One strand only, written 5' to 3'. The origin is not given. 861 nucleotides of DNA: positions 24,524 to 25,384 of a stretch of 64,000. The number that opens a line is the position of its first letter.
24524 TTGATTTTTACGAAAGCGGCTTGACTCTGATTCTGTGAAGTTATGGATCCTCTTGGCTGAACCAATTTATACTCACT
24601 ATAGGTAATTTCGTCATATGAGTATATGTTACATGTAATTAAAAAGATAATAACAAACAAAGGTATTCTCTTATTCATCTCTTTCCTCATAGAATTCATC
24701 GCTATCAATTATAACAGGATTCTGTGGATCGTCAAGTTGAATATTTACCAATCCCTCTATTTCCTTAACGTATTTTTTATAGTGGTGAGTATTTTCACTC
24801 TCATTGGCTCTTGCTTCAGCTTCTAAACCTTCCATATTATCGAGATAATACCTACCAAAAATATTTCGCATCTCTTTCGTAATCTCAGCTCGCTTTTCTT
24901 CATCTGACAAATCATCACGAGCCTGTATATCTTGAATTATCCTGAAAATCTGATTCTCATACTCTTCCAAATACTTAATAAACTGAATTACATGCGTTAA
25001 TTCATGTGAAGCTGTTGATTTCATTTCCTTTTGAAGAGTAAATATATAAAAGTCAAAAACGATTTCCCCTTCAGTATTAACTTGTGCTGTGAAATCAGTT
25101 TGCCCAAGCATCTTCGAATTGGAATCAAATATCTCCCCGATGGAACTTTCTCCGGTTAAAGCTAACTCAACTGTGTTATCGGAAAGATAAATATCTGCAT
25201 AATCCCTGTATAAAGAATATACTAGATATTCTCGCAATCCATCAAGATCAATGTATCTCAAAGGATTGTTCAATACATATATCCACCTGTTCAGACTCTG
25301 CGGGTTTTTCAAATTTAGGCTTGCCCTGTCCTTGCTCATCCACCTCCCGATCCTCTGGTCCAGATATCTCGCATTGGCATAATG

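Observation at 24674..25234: RHS C-terminal tip with HExxH motif: putative zinc-metallopeptidase toxin domain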

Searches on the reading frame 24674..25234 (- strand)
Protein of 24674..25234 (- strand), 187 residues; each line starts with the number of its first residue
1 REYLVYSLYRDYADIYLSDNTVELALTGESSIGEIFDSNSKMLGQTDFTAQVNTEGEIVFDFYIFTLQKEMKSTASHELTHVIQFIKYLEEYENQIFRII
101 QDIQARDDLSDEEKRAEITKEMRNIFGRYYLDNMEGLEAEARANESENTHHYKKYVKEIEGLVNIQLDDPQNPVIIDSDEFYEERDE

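Call 6: search_protein_families(library=pfam, proteins=[window:24674-25234:-], max_evalue=1)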
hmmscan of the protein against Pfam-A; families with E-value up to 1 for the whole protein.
window:24674-25234:- (187 aa): 4 families
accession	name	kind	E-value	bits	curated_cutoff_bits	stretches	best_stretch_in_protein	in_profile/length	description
PF14831.11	DUF4484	-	0.0074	16.8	25.6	1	55-157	53-128/184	Domain of unknown function (DUF4484)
PF10263.15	SprT-like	-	0.0094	16.2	25.6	1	43-89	29-79/108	SprT-like family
PF00694.25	Aconitase_C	-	0.033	15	22.8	1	95-156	2-63/131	Aconitase C-terminal domain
PF01457.22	Peptidase_M8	-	0.085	12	21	1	68-155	212-295/529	Leishmanolysin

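Call 7: search_protein_families(library=ncbifam, proteins=[window:24674-25234:-], max_evalue=1)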
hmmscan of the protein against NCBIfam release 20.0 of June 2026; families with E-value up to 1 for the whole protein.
window:24674-25234:- (187 aa): 1 family
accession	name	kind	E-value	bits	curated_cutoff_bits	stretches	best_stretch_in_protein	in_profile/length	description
NF007791.0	PRK10486.1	equivalog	0.069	13.7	135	0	124-164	45-83/96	(4S)-4-hydroxy-5-phosphonooxypentane-2,3-dione isomerase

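Call 8: find_homologous_proteins(query=window:24674-25234:-, max_evalue=0.01)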
Query window:24674-25234:-: 55 candidates shared short words with the query, none scored E <= 0.01.
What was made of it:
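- Tried and rejected: The word-index search found nothing (call 8).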

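Call 9: search_solved_structures(query=window:24674-25234:-, max_evalue=10, show_alignments=3)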
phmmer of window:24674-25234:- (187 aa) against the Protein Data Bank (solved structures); distinct sequences matched with E-value up to 10: 1.
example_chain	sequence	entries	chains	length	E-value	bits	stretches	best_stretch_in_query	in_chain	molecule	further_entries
5m43_A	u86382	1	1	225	0.66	13.3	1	74-124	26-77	Putative uncharacterized protein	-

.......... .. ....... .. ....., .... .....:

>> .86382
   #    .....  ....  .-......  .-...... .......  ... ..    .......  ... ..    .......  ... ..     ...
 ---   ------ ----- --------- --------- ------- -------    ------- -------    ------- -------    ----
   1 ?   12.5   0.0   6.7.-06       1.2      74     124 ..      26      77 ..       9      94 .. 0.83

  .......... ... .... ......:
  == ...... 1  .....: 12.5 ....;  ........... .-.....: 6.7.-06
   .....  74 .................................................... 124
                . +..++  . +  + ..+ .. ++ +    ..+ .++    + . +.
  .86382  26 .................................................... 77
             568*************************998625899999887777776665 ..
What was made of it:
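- Tried and rejected: PDB sequences gave nothing relevant (call 9).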

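Call 19: predict_structure(protein=window:24674-25234:-)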
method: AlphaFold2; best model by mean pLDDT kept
length: 187 residues; sequences in the alignment: 1
mean_pLDDT: 45.9   pTM: 0.43
mean pLDDT of the five models: 45.9, 44.1, 41.3, 40.8, 39.8
residues with pLDDT >= 90: 2; 70-90: 12; 50-70: 56; < 50: 117
segments of 3 or more residues with pLDDT < 50: 1-41, 51-54, 56-58, 66-79, 137-187
pLDDT, mean of each block of 10 residues (from residue 1): 28 37 37 45 51 49 47 43 57 69 81 65 59 49 36 26 28 30 30
secondary structure, 60 per line:
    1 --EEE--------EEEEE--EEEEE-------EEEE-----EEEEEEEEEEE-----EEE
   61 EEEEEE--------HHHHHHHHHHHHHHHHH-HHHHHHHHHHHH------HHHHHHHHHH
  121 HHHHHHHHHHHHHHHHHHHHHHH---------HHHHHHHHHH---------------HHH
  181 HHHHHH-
elements in order: E3-5 E14-18 E21-25 E33-36 E42-52 E58-66 H75-91 H93-104 H111-143 H153-162 H178-186

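Call 20: search_protein_representatives(protein=window:24674-25234:-)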
Query: 187 residues. Proteins with E-value up to 0.001 (for the whole library): 1; up to 1e-10: 1; up to 1e-30: 1. The best 1 are listed.
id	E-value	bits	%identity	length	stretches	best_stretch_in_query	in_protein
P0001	2.1e-113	392.6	100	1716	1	1-187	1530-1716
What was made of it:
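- On RHS/YD-repeat polymorphic toxin: Searched alone, the tip finds only itself (call 20).
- No homologue was found among 1.84 billion representatives or in PDB sequences (calls 9, 20), so conservation of the putative catalytic residues cannot be assessed.
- Tried and rejected: The exhaustive phmmer scan of 1.84 billion representatives found only the protein itself (call 20).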

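Call 24: fold_search(model_id=the predicted structure, library=pdb)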
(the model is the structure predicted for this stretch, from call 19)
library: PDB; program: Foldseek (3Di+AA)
matches with E <= 10: 651; with E <= 0.001: 0
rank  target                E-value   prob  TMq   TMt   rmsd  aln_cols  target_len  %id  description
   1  5icu                  1.8e-01  0.06  0.10  0.16  15.2       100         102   19  The crystal structure of CopC from Methylosinus trichosporium OB3b (released 2016-04-06)
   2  4b9q_C                2.1e-01  0.05  0.14  0.06  29.8       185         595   10  Open conformation of ATP-bound Hsp70 homolog DnaK (released 2012-11-14)
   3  7d7e_A                2.3e-01  0.08  0.17  0.08  22.0       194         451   11  Structure of PKD1L3-CTD/PKD2L1 in apo state (released 2021-08-25)
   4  7d7e_D                2.6e-01  0.12  0.21  0.10  16.8       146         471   10  Structure of PKD1L3-CTD/PKD2L1 in apo state (released 2021-08-25)
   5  8dek_A                3.0e-01  0.07  0.15  0.08  16.7       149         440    8  The structure of the glycopeptidase catalytic domain including the linker of Amuc_1438 (released 2022-08-31)
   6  5tky_A                3.4e-01  0.08  0.17  0.06  32.2       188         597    8  Crystal structure of the co-translational Hsp70 chaperone Ssb in the ATP-bound, open conformation (released 2016-11-16)
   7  4kvh                  5.2e-01  0.38  0.15  0.25   5.5        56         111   21  Crystal structure of ketosteroid isomerase fold protein Hmuk_0747 (released 2013-06-12)
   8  4hgz_B                5.6e-01  0.38  0.19  0.16   4.2        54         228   15  Structure of the CcbJ Methyltransferase from Streptomyces caelestis (released 2013-10-30)
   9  5tt8_E                5.6e-01  0.08  0.14  0.12  14.7        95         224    9  Crystal structure of the complex of Helicobacter pylori alpha-carbonic anhydrase with benzolamide (released 2017-09-13)
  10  9r2l_B                5.9e-01  0.08  0.14  0.18  17.4        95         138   18  De novo designed N37 protein fold (released 2025-05-14)
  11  7d7e_B                5.9e-01  0.08  0.20  0.10  16.4       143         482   10  Structure of PKD1L3-CTD/PKD2L1 in apo state (released 2021-08-25)
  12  9dli_A1               6.3e-01  0.08  0.17  0.08  15.6        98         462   11  PKD2 ion channel, R638C variant (released 2025-03-12)
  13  6yfo_AA               6.3e-01  0.03  0.14  0.17  14.5       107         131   10  Virus-like particle of bacteriophage GQ-907 (released 2020-09-02)
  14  4r5k_A                6.3e-01  0.03  0.15  0.14  19.0       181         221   12  Crystal structure of the DnaK C-terminus (Dnak-SBD-B) (released 2014-09-10)
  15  9r2l_H                7.6e-01  0.08  0.14  0.17  17.4        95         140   18  De novo designed N37 protein fold (released 2025-05-14)
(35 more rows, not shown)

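Call 27: find_homologous_proteins(query=P0001, max_evalue=1e-10)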
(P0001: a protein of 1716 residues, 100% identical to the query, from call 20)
Query P0001 (1716 aa): 11 proteins with E <= 1e-10 among 7014 candidates.
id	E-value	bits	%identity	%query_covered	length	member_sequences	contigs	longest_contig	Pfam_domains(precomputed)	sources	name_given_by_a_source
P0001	0.0e+0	3936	100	100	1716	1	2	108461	PF05593.20,PF25023.2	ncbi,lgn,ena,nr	ncbi:RHS repeat-associated core domain-containing protein [bacterium]|nr:RHS repeat-associated core 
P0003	4.4e-35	139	25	44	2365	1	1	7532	PF13573.13,PF05593.20,PF03425.20,PF18962.8,PF25023.2,PF21582.4,PF20148.5,PF08547.19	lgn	-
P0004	3.7e-24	103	25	44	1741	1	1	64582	PF05593.20,PF25023.2,PF14751.12,PF20148.5,PF14107.12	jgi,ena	-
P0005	2.5e-22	97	23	33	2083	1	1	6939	PF17963.8,PF17892.8,PF05593.20,PF17803.8,PF25023.2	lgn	-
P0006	1.0e-19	88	30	13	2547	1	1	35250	PF01839.30,PF12256.15,PF05593.20,PF13517.13,PF13385.14,PF10102.15,PF25023.2,PF03534.19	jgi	-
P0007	5.8e-19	85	25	45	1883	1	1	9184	PF15283.13,PF05593.20,PF25023.2,PF09136.17,PF20148.5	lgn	-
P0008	1.3e-17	81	23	44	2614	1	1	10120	PF15649.13,PF17789.8,PF02369.23,PF05593.20,PF25023.2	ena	-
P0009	2.0e-16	77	26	45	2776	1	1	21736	PF22352.3,PF00059.28,PF05593.20,PF25023.2,PF00041.28,PF18911.7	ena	-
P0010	2.6e-16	77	24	44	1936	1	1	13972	PF05593.20,PF18962.8,PF25023.2,PF20148.5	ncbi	-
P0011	6.2e-12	62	26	12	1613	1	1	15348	PF05593.20,PF25023.2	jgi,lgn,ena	jgi:RHS repeat-associated protein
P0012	6.6e-11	59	24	32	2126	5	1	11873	PF01839.30,PF05593.20,PF13517.13,PF03534.19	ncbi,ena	-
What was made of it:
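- On RHS/YD-repeat polymorphic toxin: Relatives align at 23-30% identity to at most 45% of the protein (call 27).
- The closest RHS relatives share only about 25% identity with the core and none with the tip (call 27).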

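Call 28: find_encoding_contigs(protein=P0001, flank=10000, max_places=4)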
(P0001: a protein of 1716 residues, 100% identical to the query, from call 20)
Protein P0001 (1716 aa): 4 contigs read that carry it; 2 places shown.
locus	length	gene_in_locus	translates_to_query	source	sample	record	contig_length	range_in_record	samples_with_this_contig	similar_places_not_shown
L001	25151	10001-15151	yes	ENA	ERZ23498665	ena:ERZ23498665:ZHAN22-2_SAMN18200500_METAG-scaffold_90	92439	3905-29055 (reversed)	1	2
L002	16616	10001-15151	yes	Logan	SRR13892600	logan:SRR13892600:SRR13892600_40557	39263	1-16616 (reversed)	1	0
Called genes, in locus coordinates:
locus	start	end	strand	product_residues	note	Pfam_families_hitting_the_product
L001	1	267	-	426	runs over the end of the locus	PF04932:Wzy_C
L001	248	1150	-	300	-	-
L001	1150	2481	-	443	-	PF02397:Bac_transf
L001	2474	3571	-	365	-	PF04055:Radical_SAM, PF13186:SPASM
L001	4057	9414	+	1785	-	PF13585:CHU_C (faint), PF13860:FlgD_ig (faint), PF26550:Tricorn_2nd (faint)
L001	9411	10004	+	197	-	PF13174:TPR_6 (faint), PF13428:TPR_14 (faint), PF07719:TPR_2 (faint)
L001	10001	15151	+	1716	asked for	PF05593:RHS_repeat (faint), PF25023:TEN_YD-shell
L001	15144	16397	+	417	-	-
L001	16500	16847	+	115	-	-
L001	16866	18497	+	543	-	-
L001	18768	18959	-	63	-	-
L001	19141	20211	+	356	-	PF13384:HTH_23 (faint), PF13518:HTH_28 (faint), PF00665:rve, PF13683:rve_3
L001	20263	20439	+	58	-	-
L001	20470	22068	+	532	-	-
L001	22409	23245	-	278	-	-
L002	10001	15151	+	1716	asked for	PF05593:RHS_repeat (faint), PF25023:TEN_YD-shell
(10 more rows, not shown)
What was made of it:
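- On RHS/YD-repeat polymorphic toxin: PF25023 TEN_YD-shell is precomputed for this protein (calls 27, 28).
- The same sequence was recovered from independent assemblies of the sample (call 28).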

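Call 29: search_protein_families(library=phrogs, proteins=[window:24674-25234:-], max_evalue=1)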
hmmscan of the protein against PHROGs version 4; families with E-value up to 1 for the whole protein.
window:24674-25234:- (187 aa): 3 families
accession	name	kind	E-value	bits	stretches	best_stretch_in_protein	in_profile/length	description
phrog_17021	-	unknown function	0.0081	17.3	1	110-135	29-54/62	-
phrog_19686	-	unknown function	0.029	16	1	58-102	18-62/95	-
phrog_37507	-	unknown function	0.19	12.6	1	129-157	20-48/55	-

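Call 33: find_homologous_proteins(query=P0002, max_evalue=10)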
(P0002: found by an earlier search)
Query P0002 (417 aa): 1 proteins with E <= 10 among 2404 candidates.
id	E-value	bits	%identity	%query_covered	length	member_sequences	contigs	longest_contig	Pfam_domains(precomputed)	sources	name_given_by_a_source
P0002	5.1e-281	949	100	100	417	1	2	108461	-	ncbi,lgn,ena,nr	ncbi:hypothetical protein KAU32_09835 [bacterium]|nr:hypothetical protein [bacterium]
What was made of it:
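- Tried and rejected: Only itself (call 33).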

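Call 59: search_solved_structures(query=P0002, max_evalue=10)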
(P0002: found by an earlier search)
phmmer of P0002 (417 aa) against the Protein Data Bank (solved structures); distinct sequences matched with E-value up to 10: 2.
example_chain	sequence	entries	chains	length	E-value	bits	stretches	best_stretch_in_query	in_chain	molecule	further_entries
9v1i_lK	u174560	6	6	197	0.053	15.5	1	60-175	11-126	60S ribosomal protein L9, putative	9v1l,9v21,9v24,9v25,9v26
8kbx_A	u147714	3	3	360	0.16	14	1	356-386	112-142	WD repeat domain phosphoinositide-interacting protein 4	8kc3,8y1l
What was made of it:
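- On RHS/YD-repeat polymorphic toxin: It is an orphan with no family (calls 6, 7, 29, 33, 59), so the function is untested.
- Tried and rejected: PDB gave nothing (call 59).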

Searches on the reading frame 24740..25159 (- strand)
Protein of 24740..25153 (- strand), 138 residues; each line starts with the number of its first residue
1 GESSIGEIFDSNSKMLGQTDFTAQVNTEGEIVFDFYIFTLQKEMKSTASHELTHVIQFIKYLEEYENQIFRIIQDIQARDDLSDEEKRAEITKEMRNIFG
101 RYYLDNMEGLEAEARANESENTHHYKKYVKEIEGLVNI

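Call 22: search_protein_families(library=pfam, proteins=[window:24752-25159:-], max_evalue=10)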
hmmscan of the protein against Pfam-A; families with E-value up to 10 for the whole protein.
seq(136 aa): 5 families
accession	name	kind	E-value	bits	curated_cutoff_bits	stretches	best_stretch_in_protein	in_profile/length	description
PF10263.15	SprT-like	-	0.0048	17.2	25.6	1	19-64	30-79/108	SprT-like family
PF14831.11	DUF4484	-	0.015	15.8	25.6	1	30-117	53-124/184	Domain of unknown function (DUF4484)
PF01457.22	Peptidase_M8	-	0.047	12.8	21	1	43-130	212-295/529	Leishmanolysin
PF00694.25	Aconitase_C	-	0.11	13.3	22.8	1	70-130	2-62/131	Aconitase C-terminal domain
PF13699.11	eCIS_core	-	0.13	12.9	22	1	43-59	58-74/79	eCIS core domain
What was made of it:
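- PF13699 hits at E=0.03-0.13 (call 22). The score is 13-15 bits against a cutoff of 22 and covers only 17 residues (call 22).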

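Call 54: predict_structure(protein=window:24740-25153:-)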
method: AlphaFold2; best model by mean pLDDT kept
length: 138 residues; sequences in the alignment: 1
mean_pLDDT: 55.5   pTM: 0.47
mean pLDDT of the five models: 55.5, 55.0, 51.2, 50.1, 49.8
residues with pLDDT >= 90: 2; 70-90: 34; 50-70: 43; < 50: 59
segments of 3 or more residues with pLDDT < 50: 1-26, 29-52, 119-124, 136-138
pLDDT, mean of each block of 10 residues (from residue 1): 27 35 45 42 35 56 72 84 82 72 67 56 51 53
secondary structure, 60 per line:
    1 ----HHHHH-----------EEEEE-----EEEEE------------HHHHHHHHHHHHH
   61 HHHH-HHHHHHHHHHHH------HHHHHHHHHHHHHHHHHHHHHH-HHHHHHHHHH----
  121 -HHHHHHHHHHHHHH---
elements in order: H5-9 E21-25 E31-35 H48-64 H66-77 H84-105 H107-116 H122-135
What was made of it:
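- It opens a predicted helix (tip 75-91) after a beta-hairpin in both AF2 runs (calls 19, 54). Its placement at the start of a long helix after a hairpin is the canonical zincin layout (call 54).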

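Call 57: fold_search(model_id=the predicted structure, library=pdb)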
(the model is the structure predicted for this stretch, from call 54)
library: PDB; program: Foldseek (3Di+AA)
matches with E <= 10: 122; with E <= 0.001: 0
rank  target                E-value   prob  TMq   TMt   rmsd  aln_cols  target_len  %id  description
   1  2wh0_A                1.0e+00  0.14  0.22  0.15  12.1        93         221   16  Recognition of an intrachain tandem 14-3-3 binding site within protein kinase C epsilon (released 2009-08-18)
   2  1o9d_A                1.2e+00  0.20  0.25  0.16  14.3        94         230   16  Structural view of a fungal toxin acting on a 14-3-3 regulatory complex (released 2003-03-06)
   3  9ci3_C                1.5e+00  0.20  0.26  0.17  13.4        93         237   15  Structure of the LRRK2/14-3-3 complex (released 2025-09-03)
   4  1o9c                  1.6e+00  0.16  0.25  0.16  14.2        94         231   16  Structural view of a fungal toxin acting on a 14-3-3 regulatory complex (released 2003-03-06)
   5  8fjg                  1.6e+00  0.15  0.23  0.28  13.4        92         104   20  The two-repeat design H12 (released 2023-09-27)
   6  7exe_A                1.7e+00  0.18  0.26  0.17  11.7        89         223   15  Crystal structure of mouse 14-3-3zeta in complex with doubly phosphorylated ADAM22 peptide (released 2021-11-24)
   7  6gkf_G                2.0e+00  0.11  0.23  0.16  13.8        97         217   15  Structure of 14-3-3 gamma in complex with caspase-2 14-3-3 binding motif Ser139 (released 2018-10-17)
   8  6byj_E                2.1e+00  0.15  0.26  0.17  13.2        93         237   15  Structure of human 14-3-3 gamma bound to O-GlcNAc peptide (released 2018-05-09)
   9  5nwk_A                2.1e+00  0.15  0.26  0.16  14.0        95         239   16  14-3-3c in complex with CPP and fusicoccin (released 2017-11-22)
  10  5yny_C                2.4e+00  0.14  0.27  0.31   7.9        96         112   17  Structure of house dust mite allergen Der F 21 in PEG2KMME (released 2019-03-13)
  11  9had_A                2.4e+00  0.13  0.28  0.30   7.9        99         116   14  Der f 21 dust mite allergen with computationally designed DerF21_b10 binder (released 2024-12-18)
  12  8wf6_B                2.4e+00  0.13  0.25  0.17  12.9        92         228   14  14-3-3 zeta complexed with S559 phosphorylated peptide derived from GPIb alpha cytoplasmic domain (released 2024-09-25)
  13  9sv3_D                2.5e+00  0.13  0.26  0.17  13.0        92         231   15  Local refinement of EloB/EloC/VHL/CV2a/14-3-3zeta/ERa from pose 1 (released 2025-12-03)
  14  4wfd_E                2.5e+00  0.12  0.26  0.33   9.1        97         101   15  Structure of the Rrp6-Rrp47-Mtr4 interaction (released 2014-10-29)
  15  5nwk_D                2.7e+00  0.13  0.25  0.16  14.2        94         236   16  14-3-3c in complex with CPP and fusicoccin (released 2017-11-22)
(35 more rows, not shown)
